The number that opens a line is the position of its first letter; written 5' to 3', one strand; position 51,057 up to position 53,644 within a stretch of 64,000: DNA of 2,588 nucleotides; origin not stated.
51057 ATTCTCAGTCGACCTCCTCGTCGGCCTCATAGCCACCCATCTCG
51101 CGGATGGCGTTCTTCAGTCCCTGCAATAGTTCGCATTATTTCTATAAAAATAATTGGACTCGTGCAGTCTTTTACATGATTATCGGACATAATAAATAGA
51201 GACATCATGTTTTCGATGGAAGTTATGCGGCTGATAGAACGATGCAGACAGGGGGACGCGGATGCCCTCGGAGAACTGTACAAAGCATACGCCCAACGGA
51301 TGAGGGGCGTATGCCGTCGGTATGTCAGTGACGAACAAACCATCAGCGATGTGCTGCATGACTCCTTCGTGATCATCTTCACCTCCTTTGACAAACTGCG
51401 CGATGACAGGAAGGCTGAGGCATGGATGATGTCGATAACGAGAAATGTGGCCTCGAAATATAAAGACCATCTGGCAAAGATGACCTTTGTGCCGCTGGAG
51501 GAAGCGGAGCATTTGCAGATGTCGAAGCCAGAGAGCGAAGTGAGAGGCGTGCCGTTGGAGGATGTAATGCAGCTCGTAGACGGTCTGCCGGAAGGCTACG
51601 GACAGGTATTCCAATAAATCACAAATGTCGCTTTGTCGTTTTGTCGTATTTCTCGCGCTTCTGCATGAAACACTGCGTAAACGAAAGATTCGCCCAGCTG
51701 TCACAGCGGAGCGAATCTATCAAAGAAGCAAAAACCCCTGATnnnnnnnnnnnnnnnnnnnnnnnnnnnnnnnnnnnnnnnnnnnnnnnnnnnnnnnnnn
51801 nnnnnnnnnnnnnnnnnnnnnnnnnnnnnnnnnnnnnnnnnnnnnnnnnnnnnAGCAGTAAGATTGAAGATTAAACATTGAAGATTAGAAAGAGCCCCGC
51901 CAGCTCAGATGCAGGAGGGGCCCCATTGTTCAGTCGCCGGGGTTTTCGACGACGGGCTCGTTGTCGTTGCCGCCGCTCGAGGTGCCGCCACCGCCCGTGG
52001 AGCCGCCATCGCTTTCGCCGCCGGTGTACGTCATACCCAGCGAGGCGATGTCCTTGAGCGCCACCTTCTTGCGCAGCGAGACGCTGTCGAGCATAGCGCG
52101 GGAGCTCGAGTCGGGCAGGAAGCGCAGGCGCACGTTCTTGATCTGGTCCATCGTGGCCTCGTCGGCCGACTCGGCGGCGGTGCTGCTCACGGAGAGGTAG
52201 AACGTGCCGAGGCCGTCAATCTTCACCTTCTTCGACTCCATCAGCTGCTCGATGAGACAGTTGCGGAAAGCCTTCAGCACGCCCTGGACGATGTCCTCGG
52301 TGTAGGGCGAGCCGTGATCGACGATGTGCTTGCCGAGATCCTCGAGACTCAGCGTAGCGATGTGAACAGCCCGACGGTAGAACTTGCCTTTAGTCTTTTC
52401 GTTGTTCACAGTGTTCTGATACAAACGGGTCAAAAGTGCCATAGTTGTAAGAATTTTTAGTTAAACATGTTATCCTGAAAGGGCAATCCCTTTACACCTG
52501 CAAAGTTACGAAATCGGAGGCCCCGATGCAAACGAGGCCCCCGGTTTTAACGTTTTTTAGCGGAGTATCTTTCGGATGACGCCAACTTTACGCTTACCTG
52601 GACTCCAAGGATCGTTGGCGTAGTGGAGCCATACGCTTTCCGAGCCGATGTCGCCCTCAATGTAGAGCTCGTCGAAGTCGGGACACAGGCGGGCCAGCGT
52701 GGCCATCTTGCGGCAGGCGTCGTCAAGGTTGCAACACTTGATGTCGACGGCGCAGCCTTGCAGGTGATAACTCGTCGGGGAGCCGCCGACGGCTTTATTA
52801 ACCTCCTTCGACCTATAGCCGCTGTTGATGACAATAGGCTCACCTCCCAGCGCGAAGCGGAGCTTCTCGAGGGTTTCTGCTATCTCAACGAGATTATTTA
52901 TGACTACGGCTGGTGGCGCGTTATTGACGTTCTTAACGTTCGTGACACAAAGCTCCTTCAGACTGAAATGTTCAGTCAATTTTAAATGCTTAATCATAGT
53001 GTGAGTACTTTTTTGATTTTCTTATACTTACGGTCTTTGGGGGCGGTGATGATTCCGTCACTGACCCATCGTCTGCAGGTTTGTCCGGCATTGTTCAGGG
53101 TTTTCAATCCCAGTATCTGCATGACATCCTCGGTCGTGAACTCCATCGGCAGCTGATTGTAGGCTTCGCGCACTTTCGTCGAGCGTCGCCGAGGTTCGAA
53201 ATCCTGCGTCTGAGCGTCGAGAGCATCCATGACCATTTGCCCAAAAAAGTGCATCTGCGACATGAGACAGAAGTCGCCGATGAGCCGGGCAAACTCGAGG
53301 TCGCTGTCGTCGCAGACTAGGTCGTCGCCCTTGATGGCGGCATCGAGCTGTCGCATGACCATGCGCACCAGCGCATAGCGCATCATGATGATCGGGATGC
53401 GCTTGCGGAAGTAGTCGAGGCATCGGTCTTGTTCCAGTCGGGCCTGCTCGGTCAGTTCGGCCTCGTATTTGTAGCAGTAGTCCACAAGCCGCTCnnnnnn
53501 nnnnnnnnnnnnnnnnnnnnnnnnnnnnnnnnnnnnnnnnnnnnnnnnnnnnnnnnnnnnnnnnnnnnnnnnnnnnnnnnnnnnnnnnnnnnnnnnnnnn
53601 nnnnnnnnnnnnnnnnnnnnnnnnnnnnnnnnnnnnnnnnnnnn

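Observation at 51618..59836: Integrase-less replication plus wall-hydrolase module that looks like a satellite or self-replicating element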

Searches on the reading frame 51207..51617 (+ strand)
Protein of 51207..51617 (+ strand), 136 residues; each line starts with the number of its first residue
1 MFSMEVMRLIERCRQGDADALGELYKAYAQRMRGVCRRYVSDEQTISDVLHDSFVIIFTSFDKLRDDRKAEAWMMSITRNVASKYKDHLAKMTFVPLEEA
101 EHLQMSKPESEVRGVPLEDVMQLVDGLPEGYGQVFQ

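Call 5: search_protein_families(library=pfam, proteins=[window:51207-51617:+], max_evalue=0.01)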
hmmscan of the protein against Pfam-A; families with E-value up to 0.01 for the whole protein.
window:51207-51617:+ (136 aa): 2 families
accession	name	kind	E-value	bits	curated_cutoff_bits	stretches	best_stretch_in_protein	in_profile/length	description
PF04542.20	Sigma70_r2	-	1.1e-10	41.6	24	1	24-85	1-64/71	Sigma-70 region 2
PF07638.17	Sigma70_ECF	-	0.00019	21.8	21.1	1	5-71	3-67/185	ECF sigma factor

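Call 6: search_protein_families(library=ncbifam, proteins=[window:51207-51617:+], max_evalue=0.01)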
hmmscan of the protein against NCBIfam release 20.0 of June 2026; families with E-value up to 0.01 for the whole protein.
window:51207-51617:+ (136 aa): 51 families (the best 25 are shown)
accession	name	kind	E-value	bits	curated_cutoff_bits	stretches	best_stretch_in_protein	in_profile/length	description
NF009171.0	PRK12518.1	equivalog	5.5e-15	55.7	208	1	8-111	16-120/191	RNA polymerase sigma factor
NF009189.0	PRK12537.1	equivalog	4.2e-14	52.5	261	1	8-95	12-100/182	RNA polymerase sigma factor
NF008888.0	PRK11922.1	equivalog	2.4e-10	40.5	204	1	7-135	18-157/231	RNA polymerase sigma factor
TIGR02939.1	RpoE_Sigma70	equivalog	2.5e-10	40.7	236.15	1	7-104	8-108/190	RNA polymerase sigma factor RpoE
NF009167.0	PRK12514.1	equivalog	2.8e-10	40.4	265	1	4-119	5-120/180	RNA polymerase sigma factor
NF007215.0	PRK09637.1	equivalog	3.1e-10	40.4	212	1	23-134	5-114/181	RNA polymerase sigma factor SigZ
TIGR02985.1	Sig70_bacteroi1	subfamily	5.7e-10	39.6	126.4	1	22-135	4-123/162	RNA polymerase sigma-70 factor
NF007223.0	PRK09641.1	equivalog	7.4e-10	39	209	1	6-83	5-82/187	RNA polymerase sigma factor SigW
NF007216.0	PRK09638.1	equivalog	1.4e-09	38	194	1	4-129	3-129/180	RNA polymerase sigma factor SigY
TIGR02959.1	SigZ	equivalog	5.6e-09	36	168.65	1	26-133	2-107/170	RNA polymerase sigma factor SigZ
NF008893.0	PRK11924.2-3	equivalog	9.6e-09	35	331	1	7-108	9-109/181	RNA polymerase sigma factor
NF058625.1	sigma_PG0214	equivalog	1.9e-08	34.2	130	1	29-136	14-123/170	GFO_1088 family ECF-type sigma factor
TIGR02952.1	Sig70_famx2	equivalog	2.1e-08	34.3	206.45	1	9-108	1-101/170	ECF subfamily RNA polymerase sigma factor, BldN family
NF009186.0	PRK12534.1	equivalog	2.1e-08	34.2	267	1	5-105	11-113/187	RNA polymerase sigma factor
TIGR02954.1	Sig70_famx3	hypoth_equivalog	2.3e-08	34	188.5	1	4-111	1-106/170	RNA polymerase sigma-70 factor, TIGR02954 family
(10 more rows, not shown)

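Call 44: find_homologous_proteins(query=window:51207-51614:+, max_evalue=1e-10)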
Query window:51207-51614:+ (136 aa): 136 proteins with E <= 1e-10 among 149 candidates; the best 120 are listed.
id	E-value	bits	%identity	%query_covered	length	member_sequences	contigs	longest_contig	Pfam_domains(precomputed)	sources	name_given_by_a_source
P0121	3.1e-84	297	100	100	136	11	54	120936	PF04542.21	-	-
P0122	1.0e-81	289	97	100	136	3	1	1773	PF04542.21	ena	-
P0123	2.2e-74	265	90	100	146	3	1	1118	PF07638.18,PF04542.21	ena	-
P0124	8.4e-72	257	88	100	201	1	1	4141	PF07638.18,PF04542.21,PF08281.19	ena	-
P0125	1.0e-71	257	87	100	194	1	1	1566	PF07638.18,PF04542.21,PF08281.19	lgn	-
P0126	3.3e-71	255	86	100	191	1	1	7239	PF07638.18,PF04542.21,PF08281.19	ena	-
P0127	7.2e-68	244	88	97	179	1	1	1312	PF04542.21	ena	-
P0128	8.2e-66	238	90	92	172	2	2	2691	PF07638.18,PF04542.21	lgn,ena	-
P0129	1.9e-64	233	91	88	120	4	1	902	PF04542.21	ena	-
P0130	2.9e-64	233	89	90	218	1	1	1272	PF07859.20,PF04542.21,PF20434.6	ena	-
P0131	4.5e-64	232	76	100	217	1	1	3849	PF07638.18,PF04545.23,PF04542.21,PF08281.19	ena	-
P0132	1.3e-63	231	76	100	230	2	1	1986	PF07638.18,PF04542.21,PF08281.19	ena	-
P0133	8.3e-63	228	76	100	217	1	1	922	PF07638.18,PF04542.21,PF08281.19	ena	-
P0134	3.2e-62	226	76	100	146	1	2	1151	PF04542.21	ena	-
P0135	5.1e-62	226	75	100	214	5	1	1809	PF07638.18,PF04542.21,PF08281.19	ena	-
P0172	3.6e-51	190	80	80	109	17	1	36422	PF07638.18,PF04542.21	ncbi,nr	ncbi:MAG: RNA polymerase subunit sigma-70, partial [Prevotella sp.]|nr:RNA polymerase subunit sigma-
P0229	3.5e-32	129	79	56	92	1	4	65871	PF07638.18,PF04542.21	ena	-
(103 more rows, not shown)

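Call 47: find_encoding_contigs(protein=P0172, flank=8000, max_places=3)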
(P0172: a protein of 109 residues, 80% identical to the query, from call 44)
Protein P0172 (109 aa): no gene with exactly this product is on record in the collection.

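Call 48: find_encoding_contigs(protein=P0229, flank=8000, max_places=3)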
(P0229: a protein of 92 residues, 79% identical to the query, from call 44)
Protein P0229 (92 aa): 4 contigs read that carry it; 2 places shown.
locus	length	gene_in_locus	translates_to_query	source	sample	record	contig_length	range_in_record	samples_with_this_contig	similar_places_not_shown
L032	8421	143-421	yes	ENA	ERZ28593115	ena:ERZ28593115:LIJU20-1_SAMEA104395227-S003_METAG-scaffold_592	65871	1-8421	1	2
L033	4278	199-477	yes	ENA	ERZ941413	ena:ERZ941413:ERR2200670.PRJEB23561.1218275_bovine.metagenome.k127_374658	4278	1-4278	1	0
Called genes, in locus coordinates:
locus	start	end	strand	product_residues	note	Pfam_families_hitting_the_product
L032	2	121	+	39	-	?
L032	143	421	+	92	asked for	PF07638:Sigma70_ECF (weak), PF04542:Sigma70_r2 (weak)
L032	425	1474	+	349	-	PF01408:GFO_IDH_MocA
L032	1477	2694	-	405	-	PF00144:Beta-lactamase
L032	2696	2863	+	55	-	-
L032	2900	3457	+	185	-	-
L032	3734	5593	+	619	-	PF02837:Glyco_hydro_2_N, PF00703:Glyco_hydro_2, PF02836:Glyco_hydro_2_C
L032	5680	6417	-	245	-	PF01648:ACPS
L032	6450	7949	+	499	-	PF00682:HMGL-like, PF22617:HCS_D2, PF08502:LeuA_dimer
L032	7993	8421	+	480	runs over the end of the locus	PF00330:Aconitase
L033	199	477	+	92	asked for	PF07638:Sigma70_ECF (weak), PF04542:Sigma70_r2 (weak)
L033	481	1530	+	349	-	PF01408:GFO_IDH_MocA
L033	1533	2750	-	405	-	PF00144:Beta-lactamase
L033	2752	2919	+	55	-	-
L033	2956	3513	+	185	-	-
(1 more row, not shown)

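Call 57: find_encoding_contigs(protein=P0126, flank=8000, max_places=3)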
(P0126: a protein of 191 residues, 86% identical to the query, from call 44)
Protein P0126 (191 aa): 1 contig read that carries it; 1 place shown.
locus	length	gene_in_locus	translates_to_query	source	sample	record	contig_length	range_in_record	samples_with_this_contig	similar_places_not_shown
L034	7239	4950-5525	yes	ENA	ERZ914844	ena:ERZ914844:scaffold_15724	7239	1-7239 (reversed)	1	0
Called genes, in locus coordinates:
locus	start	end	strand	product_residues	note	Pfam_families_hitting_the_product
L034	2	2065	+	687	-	?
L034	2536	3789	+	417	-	PF13173:AAA_14, PF13635:DUF4143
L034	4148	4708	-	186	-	-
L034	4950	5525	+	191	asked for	PF07638:Sigma70_ECF (weak), PF04542:Sigma70_r2, PF08281:Sigma70_r4_2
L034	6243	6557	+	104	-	-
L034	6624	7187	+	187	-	-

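Call 58: find_encoding_contigs(protein=P0131, flank=8000, max_places=3)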
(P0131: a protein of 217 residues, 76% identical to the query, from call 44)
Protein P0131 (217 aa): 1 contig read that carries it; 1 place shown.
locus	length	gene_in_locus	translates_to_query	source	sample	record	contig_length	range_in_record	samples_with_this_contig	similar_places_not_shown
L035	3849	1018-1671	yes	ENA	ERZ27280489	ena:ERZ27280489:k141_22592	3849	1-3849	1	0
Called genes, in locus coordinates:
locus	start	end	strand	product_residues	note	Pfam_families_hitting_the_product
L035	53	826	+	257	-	PF25084:LbH_EIF2B (faint), PF00132:Hexapep, PF25087:GMPPB_C (weak), PF13720:Acetyltransf_11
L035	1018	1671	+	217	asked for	PF07638:Sigma70_ECF (faint), PF04542:Sigma70_r2, PF08281:Sigma70_r4_2, PF04545:Sigma70_r4 (faint)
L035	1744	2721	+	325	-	PF13505:OMP_b-brl, PF13568:OMP_b-brl_2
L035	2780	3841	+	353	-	PF04055:Radical_SAM, PF13186:SPASM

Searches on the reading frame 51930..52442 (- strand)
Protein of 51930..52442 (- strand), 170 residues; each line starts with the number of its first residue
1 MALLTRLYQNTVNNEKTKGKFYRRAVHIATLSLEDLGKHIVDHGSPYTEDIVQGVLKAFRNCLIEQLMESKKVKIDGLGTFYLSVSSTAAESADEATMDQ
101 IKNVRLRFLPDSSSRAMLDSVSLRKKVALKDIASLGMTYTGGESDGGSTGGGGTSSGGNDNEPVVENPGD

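Call 5: search_protein_families(library=pfam, proteins=[window:51930-52442:-], max_evalue=0.01)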
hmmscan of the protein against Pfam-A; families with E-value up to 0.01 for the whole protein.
window:51930-52442:- (170 aa): 4 families
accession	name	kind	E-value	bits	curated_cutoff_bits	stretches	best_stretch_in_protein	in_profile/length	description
PF18291.6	HU-HIG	-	1.9e-19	70.4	26.2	1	1-124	1-124/125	HU domain fused to wHTH, Ig, or Glycine-rich motif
PF14848.11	HU-DNA_bdg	-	0.00059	20.3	30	1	7-124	6-120/124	DNA-binding domain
PF00216.26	Bac_DNA_binding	-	0.00098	19.8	22.4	1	35-84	5-53/90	Bacterial DNA-binding protein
PF14908.11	HU-CCDC81_euk_1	-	0.0076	16.7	26.1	0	48-89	20-61/89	CCDC81 eukaryotic HU domain 1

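Call 6: search_protein_families(library=ncbifam, proteins=[window:51930-52442:-], max_evalue=0.01)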
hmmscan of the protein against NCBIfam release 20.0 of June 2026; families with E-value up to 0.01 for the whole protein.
window:51930-52442:- (170 aa): 1 family
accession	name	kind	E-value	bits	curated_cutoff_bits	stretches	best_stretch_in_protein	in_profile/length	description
TIGR01201.1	HU_rel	subfamily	3e-16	59.8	68.6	1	11-148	10-155/170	HU family DNA-binding protein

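Call 11: search_protein_families(library=phrogs, proteins=[window:51930-52442:-], max_evalue=0.001)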
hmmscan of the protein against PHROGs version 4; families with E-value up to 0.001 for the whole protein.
window:51930-52442:- (170 aa): 1 family
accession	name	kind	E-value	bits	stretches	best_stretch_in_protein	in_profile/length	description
phrog_379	-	DNA, RNA and nucleotide metabolism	2.4e-05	24.9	1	12-84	11-82/138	DNA binding protein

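Call 81: search_protein_families(library=padloc, proteins=[window:51930-52442:-], max_evalue=0.001)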
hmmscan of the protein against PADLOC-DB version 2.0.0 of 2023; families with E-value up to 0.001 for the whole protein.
window:51930-52442:- (170 aa): 0 families

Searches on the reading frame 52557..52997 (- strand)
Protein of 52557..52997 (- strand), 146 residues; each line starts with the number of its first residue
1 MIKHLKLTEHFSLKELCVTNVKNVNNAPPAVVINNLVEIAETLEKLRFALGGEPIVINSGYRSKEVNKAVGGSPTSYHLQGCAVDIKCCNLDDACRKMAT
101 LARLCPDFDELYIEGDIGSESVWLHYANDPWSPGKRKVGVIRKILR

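Call 5: search_protein_families(library=pfam, proteins=[window:52557-52997:-], max_evalue=0.01)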
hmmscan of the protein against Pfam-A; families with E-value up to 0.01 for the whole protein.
window:52557-52997:- (146 aa): 1 family
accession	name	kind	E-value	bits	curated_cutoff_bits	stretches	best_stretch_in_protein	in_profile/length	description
PF08291.16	Peptidase_M15_3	-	2.4e-18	66.7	23.2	1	10-93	2-81/108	Peptidase M15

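Call 6: search_protein_families(library=ncbifam, proteins=[window:52557-52997:-], max_evalue=0.01)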
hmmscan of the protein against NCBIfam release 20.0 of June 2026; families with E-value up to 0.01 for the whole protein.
window:52557-52997:- (146 aa): 1 family
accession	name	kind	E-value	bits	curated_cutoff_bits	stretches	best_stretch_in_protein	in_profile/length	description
NF053624.1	PtglEndpepMepK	equivalog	0.00037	20.4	185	1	47-90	90-139/176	peptidoglycan L,D-endopeptidase MepK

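Call 11: search_protein_families(library=phrogs, proteins=[window:52557-52997:-], max_evalue=0.001)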
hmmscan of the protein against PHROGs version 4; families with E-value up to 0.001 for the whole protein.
window:52557-52997:- (146 aa): 4 families
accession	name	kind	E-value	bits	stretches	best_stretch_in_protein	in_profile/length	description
phrog_894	-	lysis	2.9e-28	99.9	1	4-132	43-165/389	endolysin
phrog_17373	-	other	1.4e-10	42.2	1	37-94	39-95/224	peptidase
phrog_28234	-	lysis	7e-10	39.5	1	6-80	243-315/372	endolysin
phrog_25247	-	other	0.00063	19.9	1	37-95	422-479/520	peptidase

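Call 81: search_protein_families(library=padloc, proteins=[window:52557-52997:-], max_evalue=0.001)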
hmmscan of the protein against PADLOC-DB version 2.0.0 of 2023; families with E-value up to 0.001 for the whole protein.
window:52557-52997:- (146 aa): 0 families

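Call 120: search_solved_structures(query=window:52557-52997:-, max_evalue=0.01)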
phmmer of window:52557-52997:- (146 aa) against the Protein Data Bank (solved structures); distinct sequences matched with E-value up to 0.01: 1.
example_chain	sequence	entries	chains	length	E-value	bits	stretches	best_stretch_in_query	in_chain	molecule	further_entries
1lbu_A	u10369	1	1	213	1.2e-06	31.3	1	36-88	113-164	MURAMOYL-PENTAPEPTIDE CARBOXYPEPTIDASE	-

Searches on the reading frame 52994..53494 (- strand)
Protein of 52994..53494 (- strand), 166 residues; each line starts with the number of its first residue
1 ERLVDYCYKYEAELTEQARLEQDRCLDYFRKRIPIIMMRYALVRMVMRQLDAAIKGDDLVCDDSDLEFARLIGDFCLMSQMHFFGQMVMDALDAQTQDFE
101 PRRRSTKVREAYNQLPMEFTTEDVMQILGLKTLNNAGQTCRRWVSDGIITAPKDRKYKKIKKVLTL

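Call 42: search_protein_families(library=pfam, proteins=[window:52994-53494:-], max_evalue=10)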
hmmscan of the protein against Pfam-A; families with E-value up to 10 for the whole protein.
window:52994-53494:- (166 aa): 1 family
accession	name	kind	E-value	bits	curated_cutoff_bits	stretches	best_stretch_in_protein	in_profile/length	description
PF12937.12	F-box-like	-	0.082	13.1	24.3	1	125-143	13-31/47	F-box-like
